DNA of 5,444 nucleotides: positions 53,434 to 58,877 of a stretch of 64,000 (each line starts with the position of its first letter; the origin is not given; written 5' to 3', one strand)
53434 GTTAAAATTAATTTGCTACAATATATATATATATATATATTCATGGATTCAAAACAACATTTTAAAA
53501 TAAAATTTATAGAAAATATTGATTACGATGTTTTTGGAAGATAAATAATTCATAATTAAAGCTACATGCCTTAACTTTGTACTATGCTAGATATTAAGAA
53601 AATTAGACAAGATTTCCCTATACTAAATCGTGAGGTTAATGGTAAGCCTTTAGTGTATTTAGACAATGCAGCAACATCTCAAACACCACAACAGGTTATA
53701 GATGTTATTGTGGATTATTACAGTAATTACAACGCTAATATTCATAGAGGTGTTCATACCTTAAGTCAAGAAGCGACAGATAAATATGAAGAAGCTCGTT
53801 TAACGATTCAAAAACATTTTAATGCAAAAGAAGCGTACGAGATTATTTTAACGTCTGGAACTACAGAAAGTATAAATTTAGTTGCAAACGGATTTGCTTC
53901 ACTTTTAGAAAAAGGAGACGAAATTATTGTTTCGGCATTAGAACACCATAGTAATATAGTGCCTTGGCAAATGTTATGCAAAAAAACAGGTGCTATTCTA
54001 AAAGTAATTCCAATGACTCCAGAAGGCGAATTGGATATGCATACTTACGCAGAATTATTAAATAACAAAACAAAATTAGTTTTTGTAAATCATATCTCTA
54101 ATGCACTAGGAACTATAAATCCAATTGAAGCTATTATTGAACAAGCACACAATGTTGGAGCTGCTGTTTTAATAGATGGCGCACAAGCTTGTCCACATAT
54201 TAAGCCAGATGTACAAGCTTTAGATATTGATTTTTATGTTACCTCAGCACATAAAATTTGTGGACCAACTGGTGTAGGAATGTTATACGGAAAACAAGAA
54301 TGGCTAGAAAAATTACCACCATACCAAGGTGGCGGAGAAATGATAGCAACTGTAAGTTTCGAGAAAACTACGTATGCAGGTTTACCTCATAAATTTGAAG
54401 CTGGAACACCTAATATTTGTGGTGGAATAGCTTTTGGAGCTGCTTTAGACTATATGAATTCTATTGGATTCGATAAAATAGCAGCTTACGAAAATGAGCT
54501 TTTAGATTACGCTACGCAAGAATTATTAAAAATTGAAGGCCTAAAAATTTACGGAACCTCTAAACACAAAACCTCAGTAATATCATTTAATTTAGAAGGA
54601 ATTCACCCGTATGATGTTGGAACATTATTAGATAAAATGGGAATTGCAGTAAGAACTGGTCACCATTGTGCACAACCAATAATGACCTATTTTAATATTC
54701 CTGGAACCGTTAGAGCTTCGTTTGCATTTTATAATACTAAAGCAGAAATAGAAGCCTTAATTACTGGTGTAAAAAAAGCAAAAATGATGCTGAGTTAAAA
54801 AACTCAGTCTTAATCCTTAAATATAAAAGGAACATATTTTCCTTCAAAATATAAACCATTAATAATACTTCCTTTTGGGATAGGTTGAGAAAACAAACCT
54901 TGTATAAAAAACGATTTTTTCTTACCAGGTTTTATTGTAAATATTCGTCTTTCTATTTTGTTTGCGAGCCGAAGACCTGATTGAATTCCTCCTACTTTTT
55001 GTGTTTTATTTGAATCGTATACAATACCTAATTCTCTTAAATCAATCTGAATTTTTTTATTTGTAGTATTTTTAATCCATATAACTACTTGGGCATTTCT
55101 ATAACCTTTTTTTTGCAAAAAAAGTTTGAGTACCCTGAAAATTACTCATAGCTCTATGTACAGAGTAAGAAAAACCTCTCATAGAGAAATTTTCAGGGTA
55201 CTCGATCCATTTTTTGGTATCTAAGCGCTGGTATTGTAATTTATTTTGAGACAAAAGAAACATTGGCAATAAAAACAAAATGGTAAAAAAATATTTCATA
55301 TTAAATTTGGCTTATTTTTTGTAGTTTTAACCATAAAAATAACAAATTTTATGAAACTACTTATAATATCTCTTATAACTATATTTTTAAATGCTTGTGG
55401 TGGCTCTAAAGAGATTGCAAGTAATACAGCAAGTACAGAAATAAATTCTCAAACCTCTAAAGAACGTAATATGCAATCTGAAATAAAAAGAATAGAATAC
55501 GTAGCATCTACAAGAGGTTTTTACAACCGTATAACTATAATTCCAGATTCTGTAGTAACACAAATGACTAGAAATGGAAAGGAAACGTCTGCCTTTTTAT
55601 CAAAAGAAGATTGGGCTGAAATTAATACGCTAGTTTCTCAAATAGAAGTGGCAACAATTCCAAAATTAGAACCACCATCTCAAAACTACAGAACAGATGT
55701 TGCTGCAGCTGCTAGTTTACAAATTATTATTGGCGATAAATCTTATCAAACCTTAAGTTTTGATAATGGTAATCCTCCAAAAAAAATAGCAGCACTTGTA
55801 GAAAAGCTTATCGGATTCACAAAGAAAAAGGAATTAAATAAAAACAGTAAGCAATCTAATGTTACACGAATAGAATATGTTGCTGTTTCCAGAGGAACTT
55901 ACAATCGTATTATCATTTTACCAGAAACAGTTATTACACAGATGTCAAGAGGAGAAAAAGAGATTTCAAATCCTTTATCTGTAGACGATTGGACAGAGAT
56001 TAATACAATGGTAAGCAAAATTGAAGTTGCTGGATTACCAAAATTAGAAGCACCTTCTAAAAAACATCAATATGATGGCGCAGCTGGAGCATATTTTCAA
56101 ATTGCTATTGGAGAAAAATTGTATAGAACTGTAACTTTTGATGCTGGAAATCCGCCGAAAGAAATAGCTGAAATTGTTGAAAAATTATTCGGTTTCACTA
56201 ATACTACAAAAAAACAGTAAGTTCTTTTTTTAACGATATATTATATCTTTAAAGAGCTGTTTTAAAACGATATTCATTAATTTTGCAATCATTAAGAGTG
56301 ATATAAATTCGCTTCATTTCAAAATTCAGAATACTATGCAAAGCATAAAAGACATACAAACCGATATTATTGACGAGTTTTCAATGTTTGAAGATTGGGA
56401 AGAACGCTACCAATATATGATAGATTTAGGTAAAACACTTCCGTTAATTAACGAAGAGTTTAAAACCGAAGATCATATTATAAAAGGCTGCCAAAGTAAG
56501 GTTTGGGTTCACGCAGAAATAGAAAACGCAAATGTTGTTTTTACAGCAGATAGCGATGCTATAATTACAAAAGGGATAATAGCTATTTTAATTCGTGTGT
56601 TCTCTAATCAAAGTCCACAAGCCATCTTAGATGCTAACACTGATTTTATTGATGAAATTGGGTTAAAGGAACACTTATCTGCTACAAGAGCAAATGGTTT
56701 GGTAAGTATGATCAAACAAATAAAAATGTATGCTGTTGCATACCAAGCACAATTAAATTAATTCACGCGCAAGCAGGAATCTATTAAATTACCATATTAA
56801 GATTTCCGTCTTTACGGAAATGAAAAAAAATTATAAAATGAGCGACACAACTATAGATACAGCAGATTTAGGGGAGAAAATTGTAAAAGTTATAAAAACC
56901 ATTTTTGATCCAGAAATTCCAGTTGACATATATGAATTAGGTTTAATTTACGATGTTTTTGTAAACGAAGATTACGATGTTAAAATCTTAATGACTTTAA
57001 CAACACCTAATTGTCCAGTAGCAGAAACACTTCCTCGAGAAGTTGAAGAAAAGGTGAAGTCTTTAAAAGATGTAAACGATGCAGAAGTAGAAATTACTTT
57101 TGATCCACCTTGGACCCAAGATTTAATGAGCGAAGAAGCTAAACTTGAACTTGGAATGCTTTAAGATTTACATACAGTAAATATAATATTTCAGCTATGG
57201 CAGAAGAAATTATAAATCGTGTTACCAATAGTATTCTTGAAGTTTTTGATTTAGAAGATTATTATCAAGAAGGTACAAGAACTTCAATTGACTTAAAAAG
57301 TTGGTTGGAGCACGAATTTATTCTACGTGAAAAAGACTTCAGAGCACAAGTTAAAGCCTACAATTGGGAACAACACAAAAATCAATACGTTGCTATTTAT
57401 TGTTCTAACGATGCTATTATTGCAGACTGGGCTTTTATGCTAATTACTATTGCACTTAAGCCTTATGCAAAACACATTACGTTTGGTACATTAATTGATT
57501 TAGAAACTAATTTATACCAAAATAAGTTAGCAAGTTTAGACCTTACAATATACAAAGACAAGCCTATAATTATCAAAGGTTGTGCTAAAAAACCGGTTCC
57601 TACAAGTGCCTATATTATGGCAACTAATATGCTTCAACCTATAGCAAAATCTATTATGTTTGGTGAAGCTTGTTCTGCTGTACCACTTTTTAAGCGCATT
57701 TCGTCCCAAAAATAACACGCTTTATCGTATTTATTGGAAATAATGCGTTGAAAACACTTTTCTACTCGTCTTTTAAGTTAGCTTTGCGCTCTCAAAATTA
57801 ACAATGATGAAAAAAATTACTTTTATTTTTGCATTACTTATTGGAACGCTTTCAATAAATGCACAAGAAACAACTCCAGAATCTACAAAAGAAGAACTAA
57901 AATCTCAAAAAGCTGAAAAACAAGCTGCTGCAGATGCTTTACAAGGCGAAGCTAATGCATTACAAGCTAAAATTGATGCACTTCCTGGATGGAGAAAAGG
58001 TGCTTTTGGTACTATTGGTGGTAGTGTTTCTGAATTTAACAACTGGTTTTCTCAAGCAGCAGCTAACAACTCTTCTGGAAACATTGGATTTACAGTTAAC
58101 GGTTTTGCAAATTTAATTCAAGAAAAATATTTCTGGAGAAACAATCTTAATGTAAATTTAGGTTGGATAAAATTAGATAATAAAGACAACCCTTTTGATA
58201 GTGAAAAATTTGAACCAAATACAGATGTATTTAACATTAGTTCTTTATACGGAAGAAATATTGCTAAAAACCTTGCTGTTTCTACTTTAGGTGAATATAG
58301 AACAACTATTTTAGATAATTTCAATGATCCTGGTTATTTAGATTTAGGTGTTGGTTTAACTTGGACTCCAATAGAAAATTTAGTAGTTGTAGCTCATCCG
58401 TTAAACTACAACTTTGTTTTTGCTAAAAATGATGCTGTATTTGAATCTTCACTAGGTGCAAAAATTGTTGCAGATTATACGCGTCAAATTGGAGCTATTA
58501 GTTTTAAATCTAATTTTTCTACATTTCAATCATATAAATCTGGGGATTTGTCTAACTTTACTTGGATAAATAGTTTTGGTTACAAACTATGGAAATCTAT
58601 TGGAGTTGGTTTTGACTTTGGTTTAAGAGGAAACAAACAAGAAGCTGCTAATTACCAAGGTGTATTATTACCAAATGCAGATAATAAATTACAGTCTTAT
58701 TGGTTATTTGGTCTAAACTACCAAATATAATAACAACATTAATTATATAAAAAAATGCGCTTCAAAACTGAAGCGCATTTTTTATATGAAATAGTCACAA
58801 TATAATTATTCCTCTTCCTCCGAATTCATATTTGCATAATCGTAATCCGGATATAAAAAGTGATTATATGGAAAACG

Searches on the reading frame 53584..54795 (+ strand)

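Call 51: search_protein_families(library=pfam, proteins=[window:53584-54795:+], max_evalue=0.00001)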
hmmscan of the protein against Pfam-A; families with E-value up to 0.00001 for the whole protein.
window:53584-54795:+ (404 aa): 3 families
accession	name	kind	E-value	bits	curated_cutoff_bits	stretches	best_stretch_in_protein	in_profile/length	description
PF00266.25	Aminotran_5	-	9.5e-154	512.3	21.5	1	24-392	1-371/371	Aminotransferase class-V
PF01053.26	Cys_Met_Meta_PP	-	7.2e-10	38.4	27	1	102-224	82-198/381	Cys/Met metabolism PLP-dependent enzyme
PF00155.27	Aminotran_1_2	-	2.4e-08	34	19.7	1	66-242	42-239/361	Aminotransferase class I and II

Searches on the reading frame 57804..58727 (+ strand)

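Call 51: search_protein_families(library=pfam, proteins=[window:57804-58727:+], max_evalue=0.00001)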
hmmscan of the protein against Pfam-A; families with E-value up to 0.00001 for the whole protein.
window:57804-58727:+ (308 aa): 1 family
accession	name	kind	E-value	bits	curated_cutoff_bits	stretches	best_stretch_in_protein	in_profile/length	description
PF11276.14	DUF3078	-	8e-15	55.5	25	1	76-173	4-92/92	Protein of unknown function (DUF3078)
